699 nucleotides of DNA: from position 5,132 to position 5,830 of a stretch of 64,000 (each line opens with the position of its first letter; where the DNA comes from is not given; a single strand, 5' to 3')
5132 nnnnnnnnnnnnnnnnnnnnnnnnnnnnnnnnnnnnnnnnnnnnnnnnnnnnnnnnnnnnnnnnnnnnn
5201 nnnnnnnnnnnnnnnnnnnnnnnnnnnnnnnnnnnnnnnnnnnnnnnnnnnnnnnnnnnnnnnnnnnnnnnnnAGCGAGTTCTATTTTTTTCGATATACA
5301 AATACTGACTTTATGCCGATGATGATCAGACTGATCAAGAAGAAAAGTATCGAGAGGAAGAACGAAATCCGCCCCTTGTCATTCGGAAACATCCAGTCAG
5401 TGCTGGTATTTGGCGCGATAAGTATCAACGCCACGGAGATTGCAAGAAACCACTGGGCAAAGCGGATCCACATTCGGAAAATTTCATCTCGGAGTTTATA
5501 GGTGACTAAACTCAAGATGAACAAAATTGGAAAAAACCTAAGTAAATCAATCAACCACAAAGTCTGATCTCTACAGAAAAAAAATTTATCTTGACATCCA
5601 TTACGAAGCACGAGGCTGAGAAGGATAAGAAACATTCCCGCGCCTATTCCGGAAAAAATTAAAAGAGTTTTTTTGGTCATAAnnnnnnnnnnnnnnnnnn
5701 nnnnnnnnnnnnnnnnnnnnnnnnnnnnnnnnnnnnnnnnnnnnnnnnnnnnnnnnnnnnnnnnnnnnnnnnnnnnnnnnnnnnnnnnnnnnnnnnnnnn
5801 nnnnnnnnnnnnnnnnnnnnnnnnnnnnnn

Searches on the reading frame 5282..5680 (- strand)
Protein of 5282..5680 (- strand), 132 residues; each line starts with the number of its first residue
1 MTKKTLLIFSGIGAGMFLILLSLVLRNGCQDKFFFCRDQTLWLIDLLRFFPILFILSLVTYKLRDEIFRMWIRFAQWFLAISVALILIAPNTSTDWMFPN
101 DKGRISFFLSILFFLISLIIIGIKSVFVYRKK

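Call 7: search_protein_families(library=pfam, proteins=[window:5282-5680:-], max_evalue=0.01)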
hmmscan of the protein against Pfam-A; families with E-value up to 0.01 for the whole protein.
window:5282-5680:- (132 aa): 0 families

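Call 8: search_protein_families(library=ncbifam, proteins=[window:5282-5680:-], max_evalue=0.01)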
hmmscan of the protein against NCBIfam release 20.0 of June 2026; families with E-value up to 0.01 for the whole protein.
window:5282-5680:- (132 aa): 0 families

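Call 30: search_protein_families(library=pfam, proteins=[window:5282-5680:-], max_evalue=10)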
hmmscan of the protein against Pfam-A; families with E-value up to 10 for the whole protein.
window:5282-5680:- (132 aa): 5 families
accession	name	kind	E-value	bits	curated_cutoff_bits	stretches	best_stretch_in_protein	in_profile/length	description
PF02656.20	DUF202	-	0.016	16.1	23.4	1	71-123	13-57/68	Domain of unknown function (DUF202)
PF05449.16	Phage_holin_3_7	-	0.085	13.3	25.4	1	53-85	8-40/80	Putative 3TM holin, Phage_holin_3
PF17329.7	DUF5367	-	0.13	13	25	1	34-123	2-91/98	Family of unknown function (DUF5367)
PF14387.11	DUF4418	-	0.2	12.4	27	1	4-56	60-112/117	Domain of unknown function (DUF4418)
PF20712.2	CyanoTRADDas_TM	-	6.1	7.5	24.3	1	104-123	7-26/68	Cyanobacterial TRADD-N associated 2-Transmembrane domain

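Call 37: list_cluster_members(proteins=[P0001, window:5282-5680:-, window:2019-3851:-, window:25971-28157:-])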
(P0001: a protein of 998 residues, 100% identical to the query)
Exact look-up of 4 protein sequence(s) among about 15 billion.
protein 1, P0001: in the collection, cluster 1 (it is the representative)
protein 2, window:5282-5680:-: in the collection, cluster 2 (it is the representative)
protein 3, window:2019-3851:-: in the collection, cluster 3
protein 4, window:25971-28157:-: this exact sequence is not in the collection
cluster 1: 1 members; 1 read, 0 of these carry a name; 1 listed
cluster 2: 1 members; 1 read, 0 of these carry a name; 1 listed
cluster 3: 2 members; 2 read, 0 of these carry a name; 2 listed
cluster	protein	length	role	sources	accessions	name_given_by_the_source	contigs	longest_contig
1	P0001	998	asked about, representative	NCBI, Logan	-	-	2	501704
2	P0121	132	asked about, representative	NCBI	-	-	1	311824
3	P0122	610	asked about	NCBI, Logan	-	-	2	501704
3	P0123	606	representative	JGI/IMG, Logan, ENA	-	-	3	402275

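Call 50: find_homologous_proteins(query=window:5282-5680:-, max_evalue=0.001)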
Query window:5282-5680:- (132 aa): 3 proteins with E <= 0.001 among 143 candidates.
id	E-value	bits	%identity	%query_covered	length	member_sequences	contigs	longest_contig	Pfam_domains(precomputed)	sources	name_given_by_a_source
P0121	3.2e-77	275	100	100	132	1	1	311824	-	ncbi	-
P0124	2.6e-17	81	62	49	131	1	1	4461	-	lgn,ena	-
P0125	5.0e-12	64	35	82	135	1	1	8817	-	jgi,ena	-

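Call 70: find_homologous_proteins(query=A2, max_evalue=0.001)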
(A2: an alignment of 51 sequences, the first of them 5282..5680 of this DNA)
Query A2 (51 sequences) (132 aa, profile of the alignment): 245 proteins with E <= 0.001 among 7172 candidates; the best 120 are listed.
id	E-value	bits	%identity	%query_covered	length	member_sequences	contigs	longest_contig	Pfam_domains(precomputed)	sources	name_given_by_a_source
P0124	5.6e-42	161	62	49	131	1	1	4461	-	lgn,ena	-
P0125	1.1e-40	157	35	82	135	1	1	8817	-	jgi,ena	-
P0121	4.2e-31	126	100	100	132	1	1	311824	-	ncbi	-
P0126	2.0e-29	120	43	35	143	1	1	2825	-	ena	-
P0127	2.4e-26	110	30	54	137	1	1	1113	-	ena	-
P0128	8.4e-26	108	31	36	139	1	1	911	-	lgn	-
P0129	1.4e-25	108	30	42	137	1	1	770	-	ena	-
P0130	2.3e-25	107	32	58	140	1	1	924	-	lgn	-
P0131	2.4e-25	107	30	53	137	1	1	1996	-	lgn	-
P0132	3.8e-25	106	29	34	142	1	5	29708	-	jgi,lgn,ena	-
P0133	5.6e-25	106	31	57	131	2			-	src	-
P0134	5.8e-25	106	23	98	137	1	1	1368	-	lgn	-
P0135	8.1e-25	105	40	36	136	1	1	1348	-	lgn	-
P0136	1.4e-24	105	31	82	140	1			-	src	-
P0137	1.5e-24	104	33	69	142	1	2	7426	-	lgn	-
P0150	6.8e-24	102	33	31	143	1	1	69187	-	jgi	-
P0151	7.3e-24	102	28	59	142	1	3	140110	-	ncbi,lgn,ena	ncbi:MAG: hypothetical protein AAB442_02605 [Patescibacteria group bacterium]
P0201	6.4e-22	96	30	77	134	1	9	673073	-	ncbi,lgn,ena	-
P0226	2.6e-21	94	20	51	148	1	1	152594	-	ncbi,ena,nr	ncbi:MAG TPA: hypothetical protein ENJ75_02975 [Candidatus Kaiserbacteria bacterium]|nr:hypothetical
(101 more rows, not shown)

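Call 71: find_encoding_contigs(protein=P0201, flank=6000, max_places=1)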
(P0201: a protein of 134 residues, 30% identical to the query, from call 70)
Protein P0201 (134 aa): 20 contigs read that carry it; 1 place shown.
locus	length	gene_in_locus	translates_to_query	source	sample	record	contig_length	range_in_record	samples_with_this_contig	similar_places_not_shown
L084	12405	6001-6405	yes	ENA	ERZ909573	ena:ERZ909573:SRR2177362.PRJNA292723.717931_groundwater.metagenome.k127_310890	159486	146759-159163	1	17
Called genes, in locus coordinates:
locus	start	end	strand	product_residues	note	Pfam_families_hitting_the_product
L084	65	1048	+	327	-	PF00188:CAP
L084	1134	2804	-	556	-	PF01565:FAD_binding_4, PF02913:FAD-oxidase_C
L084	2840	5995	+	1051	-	PF02450:LCAT, PF24096:DUF7379 (weak)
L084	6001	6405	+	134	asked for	-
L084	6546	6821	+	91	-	-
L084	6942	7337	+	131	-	PF03073:TspO_MBR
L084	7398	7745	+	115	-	PF12643:MazG-like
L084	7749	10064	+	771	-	PF09848:SLFN-g3_helicase, PF00717:Peptidase_S24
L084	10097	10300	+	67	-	-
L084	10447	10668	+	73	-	-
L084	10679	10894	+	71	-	PF08281:Sigma70_r4_2 (faint)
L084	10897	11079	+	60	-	-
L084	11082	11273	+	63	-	-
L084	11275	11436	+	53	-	-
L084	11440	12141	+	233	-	PF09509:Hypoth_Ymh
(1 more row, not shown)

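Call 72: find_encoding_contigs(protein=P0226, flank=6000, max_places=1)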
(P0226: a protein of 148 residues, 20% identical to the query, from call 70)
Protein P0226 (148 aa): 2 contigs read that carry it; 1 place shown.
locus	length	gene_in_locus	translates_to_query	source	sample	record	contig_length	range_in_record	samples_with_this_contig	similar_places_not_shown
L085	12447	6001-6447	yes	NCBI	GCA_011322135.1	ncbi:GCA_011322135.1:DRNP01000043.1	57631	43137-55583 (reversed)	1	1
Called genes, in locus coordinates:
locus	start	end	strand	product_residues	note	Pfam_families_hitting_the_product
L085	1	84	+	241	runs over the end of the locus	-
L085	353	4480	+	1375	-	PF02450:LCAT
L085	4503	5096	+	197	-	-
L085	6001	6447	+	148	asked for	-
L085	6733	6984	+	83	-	PF04014:MazE_antitoxin (weak)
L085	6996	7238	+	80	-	-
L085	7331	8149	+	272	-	PF01509:TruB_N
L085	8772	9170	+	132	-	PF03652:RuvX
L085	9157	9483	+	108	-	PF01588:tRNA_bind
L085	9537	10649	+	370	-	PF11104:PilM_2, PF06723:MreB_Mbl (faint), PF14450:FtsA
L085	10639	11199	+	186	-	-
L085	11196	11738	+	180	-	-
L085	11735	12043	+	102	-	-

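Call 73: find_encoding_contigs(protein=P0151, flank=6000, max_places=1)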
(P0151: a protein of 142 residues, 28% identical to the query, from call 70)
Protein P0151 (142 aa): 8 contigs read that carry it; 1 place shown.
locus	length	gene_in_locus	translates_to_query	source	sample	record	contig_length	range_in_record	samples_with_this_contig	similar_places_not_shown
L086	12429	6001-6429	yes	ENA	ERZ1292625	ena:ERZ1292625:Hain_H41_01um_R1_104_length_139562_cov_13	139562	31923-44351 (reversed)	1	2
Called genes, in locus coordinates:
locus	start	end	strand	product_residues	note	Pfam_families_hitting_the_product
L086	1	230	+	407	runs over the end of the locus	-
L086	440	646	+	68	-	-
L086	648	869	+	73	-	-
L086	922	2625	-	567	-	-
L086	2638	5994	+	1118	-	PF05048:NosD (faint), PF13229:Beta_helix, PF02450:LCAT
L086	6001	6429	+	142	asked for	-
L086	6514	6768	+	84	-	-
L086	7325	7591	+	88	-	-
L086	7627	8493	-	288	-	PF01715:IPPT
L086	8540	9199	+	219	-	PF00578:AhpC-TSA, PF08534:Redoxin, PF10417:1-cysPrx_C (faint)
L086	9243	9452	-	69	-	-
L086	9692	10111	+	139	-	-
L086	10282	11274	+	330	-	PF02195:ParB_N, PF17762:HTH_ParB, PF23552:ParB_C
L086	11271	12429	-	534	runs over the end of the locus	PF13328:HD_4, PF01966:HD, PF04607:RelA_SpoT, PF02824:TGS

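Call 74: find_encoding_contigs(protein=P0150, flank=6000, max_places=1)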
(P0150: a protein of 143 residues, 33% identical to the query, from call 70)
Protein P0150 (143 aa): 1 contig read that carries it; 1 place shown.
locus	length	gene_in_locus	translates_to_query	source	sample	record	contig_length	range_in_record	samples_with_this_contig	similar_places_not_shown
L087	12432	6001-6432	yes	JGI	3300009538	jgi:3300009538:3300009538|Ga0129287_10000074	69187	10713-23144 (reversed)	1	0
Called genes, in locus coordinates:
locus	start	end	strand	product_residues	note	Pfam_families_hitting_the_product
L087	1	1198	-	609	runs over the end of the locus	PF25954:Beta-barrel_RND_2 (faint), PF25990:Beta-barrel_YknX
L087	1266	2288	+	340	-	PF13354:Beta-lactamase2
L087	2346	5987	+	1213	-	PF05048:NosD, PF13229:Beta_helix, PF02450:LCAT, PF24096:DUF7379 (weak)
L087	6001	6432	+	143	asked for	-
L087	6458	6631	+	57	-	-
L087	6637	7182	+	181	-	-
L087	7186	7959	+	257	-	PF06044:DpnI, PF17726:DpnI_C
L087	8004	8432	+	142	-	-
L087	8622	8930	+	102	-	-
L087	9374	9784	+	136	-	PF03073:TspO_MBR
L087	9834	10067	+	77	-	PF07866:DUF1653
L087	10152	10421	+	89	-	-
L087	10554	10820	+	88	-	PF01047:MarR (weak), PF01022:HTH_5 (weak)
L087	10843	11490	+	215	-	PF01569:PAP2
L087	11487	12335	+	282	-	PF12705:PDDEXK_1, PF01930:Cas_Cas4 (faint)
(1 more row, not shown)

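Call 82: predict_structure(alignment_id=A3)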
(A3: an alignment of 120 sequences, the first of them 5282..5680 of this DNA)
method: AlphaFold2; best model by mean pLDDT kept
length: 132 residues; sequences in the alignment: 120
mean_pLDDT: 79.4   pTM: 0.56
mean pLDDT of the five models: 79.4, 77.6, 77.0, 74.1, 70.8
residues with pLDDT >= 90: 29; 70-90: 77; 50-70: 26; < 50: 0
segments of 3 or more residues with pLDDT < 50: none
pLDDT, mean of each block of 10 residues (from residue 1): 72 77 68 60 69 73 78 92 92 83 89 92 87 79
secondary structure, 60 per line:
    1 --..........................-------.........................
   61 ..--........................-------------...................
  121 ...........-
elements in order: H3-28 H36-62 H65-88 H102-131

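Call 86: fold_search(model_id=the predicted structure, library=pdb)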
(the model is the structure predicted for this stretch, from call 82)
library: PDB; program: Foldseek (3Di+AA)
matches with E <= 10: 3; with E <= 0.001: 0
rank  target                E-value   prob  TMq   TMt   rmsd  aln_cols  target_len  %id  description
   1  5yny_D                7.1e+00  0.09  0.33  0.38  11.4       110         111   14  Structure of house dust mite allergen Der F 21 in PEG2KMME (released 2019-03-13)
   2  6bz3_A                7.5e+00  0.08  0.39  0.40  11.2       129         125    7  Complex structure of FAK FAT domain and DCC P3 motif (released 2018-04-04)
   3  9asc_A                8.6e+00  0.05  0.29  0.15  16.2       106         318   24  Cryo-EM Structure of the Glycosyltransferase ArnC from Salmonella enterica in the UDP-bound State Determined on Talos  (released 2025-02-05)
